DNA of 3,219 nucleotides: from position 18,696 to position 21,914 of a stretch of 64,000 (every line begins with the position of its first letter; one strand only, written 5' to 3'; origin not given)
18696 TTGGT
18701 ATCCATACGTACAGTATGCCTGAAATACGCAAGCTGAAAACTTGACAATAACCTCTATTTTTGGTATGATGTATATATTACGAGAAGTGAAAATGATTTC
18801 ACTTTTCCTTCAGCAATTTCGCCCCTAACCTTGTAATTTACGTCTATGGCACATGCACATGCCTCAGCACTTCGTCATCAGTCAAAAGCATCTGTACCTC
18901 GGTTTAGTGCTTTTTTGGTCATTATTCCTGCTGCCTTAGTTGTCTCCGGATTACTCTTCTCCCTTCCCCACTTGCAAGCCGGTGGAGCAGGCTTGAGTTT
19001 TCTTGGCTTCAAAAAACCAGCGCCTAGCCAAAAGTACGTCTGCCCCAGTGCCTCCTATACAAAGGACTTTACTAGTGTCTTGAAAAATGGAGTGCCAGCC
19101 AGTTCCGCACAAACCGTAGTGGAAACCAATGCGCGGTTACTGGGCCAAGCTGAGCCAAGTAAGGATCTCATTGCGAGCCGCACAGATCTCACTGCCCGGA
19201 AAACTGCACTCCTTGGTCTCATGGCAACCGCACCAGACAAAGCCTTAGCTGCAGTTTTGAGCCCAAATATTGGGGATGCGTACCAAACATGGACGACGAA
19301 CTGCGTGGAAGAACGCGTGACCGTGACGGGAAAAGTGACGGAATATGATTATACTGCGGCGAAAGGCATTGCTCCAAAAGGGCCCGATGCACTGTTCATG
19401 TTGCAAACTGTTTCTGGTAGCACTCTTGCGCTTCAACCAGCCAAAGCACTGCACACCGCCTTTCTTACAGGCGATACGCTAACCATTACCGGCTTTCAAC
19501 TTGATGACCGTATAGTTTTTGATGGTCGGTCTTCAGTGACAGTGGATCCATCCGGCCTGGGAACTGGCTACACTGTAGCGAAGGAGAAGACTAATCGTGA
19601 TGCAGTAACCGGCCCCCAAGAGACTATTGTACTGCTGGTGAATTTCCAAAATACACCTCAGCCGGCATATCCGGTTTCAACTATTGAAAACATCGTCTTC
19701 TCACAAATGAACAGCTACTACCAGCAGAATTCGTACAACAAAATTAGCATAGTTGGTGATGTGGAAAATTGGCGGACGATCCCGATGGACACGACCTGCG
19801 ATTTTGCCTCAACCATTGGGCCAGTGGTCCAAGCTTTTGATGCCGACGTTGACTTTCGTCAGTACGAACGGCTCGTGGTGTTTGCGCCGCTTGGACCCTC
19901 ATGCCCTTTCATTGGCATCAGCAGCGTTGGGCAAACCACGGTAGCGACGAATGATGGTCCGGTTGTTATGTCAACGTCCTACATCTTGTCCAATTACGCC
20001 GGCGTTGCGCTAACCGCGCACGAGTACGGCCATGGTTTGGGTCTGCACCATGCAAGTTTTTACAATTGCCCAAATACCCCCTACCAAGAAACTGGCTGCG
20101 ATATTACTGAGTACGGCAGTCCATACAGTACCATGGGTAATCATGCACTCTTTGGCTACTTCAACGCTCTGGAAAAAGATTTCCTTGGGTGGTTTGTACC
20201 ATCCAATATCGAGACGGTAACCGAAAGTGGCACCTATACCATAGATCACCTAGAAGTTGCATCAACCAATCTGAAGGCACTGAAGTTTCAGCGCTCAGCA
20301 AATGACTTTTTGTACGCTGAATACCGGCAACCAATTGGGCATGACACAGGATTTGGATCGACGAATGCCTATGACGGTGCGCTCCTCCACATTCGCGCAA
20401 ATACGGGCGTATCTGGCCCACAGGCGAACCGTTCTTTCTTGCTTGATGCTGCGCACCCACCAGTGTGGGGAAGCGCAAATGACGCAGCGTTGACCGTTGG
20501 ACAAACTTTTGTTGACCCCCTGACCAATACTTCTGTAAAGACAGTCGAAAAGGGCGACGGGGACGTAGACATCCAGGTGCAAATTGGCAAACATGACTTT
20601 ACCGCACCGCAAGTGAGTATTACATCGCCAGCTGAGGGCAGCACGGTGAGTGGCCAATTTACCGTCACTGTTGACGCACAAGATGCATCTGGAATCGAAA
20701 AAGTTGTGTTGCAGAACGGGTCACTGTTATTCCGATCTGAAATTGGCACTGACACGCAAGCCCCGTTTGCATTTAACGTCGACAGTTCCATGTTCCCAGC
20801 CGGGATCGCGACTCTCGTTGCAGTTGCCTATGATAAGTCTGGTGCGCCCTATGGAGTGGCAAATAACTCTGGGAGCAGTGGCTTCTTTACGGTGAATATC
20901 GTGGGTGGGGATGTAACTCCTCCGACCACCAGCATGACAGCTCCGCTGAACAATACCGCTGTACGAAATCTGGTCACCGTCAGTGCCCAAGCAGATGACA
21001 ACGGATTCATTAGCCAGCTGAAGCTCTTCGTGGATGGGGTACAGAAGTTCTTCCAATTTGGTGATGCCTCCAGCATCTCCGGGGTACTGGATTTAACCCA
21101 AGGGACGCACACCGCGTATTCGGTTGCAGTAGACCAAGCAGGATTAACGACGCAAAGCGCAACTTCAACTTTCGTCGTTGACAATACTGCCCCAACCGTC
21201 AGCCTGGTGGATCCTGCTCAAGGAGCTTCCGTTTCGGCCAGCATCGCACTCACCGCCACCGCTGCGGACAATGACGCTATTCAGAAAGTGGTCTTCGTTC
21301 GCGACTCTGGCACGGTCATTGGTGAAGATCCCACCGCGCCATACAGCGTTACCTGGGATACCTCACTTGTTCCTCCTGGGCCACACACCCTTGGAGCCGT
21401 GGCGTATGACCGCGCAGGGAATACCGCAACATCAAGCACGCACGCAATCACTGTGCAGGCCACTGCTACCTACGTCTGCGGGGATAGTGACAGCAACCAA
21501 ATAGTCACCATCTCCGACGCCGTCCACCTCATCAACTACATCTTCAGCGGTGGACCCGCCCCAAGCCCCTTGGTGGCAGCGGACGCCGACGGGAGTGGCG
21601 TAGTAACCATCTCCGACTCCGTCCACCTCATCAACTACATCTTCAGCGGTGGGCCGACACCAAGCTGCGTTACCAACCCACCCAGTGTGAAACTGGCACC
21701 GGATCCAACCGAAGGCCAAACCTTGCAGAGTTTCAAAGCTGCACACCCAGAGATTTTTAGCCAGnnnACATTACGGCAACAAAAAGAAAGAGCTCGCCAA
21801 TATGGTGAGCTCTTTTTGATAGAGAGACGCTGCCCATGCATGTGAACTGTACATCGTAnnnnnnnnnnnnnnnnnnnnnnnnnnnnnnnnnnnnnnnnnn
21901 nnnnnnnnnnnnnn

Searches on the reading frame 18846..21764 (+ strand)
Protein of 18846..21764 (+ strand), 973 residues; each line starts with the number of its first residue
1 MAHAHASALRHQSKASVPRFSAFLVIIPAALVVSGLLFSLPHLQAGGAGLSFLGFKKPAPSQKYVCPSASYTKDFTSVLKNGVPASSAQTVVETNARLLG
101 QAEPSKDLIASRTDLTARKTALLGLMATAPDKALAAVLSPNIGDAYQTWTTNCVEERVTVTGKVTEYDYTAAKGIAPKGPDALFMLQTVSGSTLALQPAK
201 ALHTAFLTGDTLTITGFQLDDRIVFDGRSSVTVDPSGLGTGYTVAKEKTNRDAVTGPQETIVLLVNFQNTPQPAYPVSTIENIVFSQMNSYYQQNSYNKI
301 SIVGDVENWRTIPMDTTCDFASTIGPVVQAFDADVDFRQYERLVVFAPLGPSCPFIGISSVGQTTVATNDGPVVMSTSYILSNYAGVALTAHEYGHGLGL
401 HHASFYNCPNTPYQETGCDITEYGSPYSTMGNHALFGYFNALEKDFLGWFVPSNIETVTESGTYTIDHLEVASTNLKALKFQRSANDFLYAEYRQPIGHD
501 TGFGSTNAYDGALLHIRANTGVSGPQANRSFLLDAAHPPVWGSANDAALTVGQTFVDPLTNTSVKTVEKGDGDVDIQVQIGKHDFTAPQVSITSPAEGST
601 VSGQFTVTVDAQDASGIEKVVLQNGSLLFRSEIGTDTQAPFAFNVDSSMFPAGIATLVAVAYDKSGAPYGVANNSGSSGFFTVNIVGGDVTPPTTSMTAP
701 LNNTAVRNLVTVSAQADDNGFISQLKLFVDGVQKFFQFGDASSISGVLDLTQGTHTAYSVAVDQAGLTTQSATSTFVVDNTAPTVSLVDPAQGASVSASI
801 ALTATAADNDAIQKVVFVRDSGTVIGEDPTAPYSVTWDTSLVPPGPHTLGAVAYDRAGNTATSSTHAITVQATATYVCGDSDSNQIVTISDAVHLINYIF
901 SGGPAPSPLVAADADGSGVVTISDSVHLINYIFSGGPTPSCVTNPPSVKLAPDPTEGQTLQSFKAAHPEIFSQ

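Call 89: search_protein_families(library=pfam, proteins=[window:18846-21764:+], max_evalue=0.01)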
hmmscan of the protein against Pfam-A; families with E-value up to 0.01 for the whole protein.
window:18846-21764:+ (973 aa): 8 families
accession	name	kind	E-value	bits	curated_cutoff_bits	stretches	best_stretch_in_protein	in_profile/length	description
PF17957.7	Big_7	-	6.5e-39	132.9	24.1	3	783-849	1-68/70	Bacterial Ig domain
PF00404.24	Dockerin_1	-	2.1e-07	31.5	22.9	1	879-932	2-56/57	Dockerin type I domain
PF19077.6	Big_13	-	1.3e-06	29.3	27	1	802-870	31-100/102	Bacterial Ig-like domain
PF13688.12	Reprolysin_5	-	4.2e-06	27.5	27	1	287-422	35-173/196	Metallo-peptidase family M12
PF13750.12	Big_3_3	-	5.2e-06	26.7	27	0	750-796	12-62/157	Bacterial Ig-like domain (group 3)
PF13583.11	Reprolysin_4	-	3.5e-05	24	22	1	328-427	80-179/203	Metallo-peptidase family M12B Reprolysin-like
PF05547.17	Peptidase_M6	-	0.00053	19.8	22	0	277-316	59-98/294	Immune inhibitor A peptidase M6, catalytic domain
PF13582.12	Reprolysin_3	-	0.0075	17.2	22.4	0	287-402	10-122/123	Metallo-peptidase family M12B Reprolysin-like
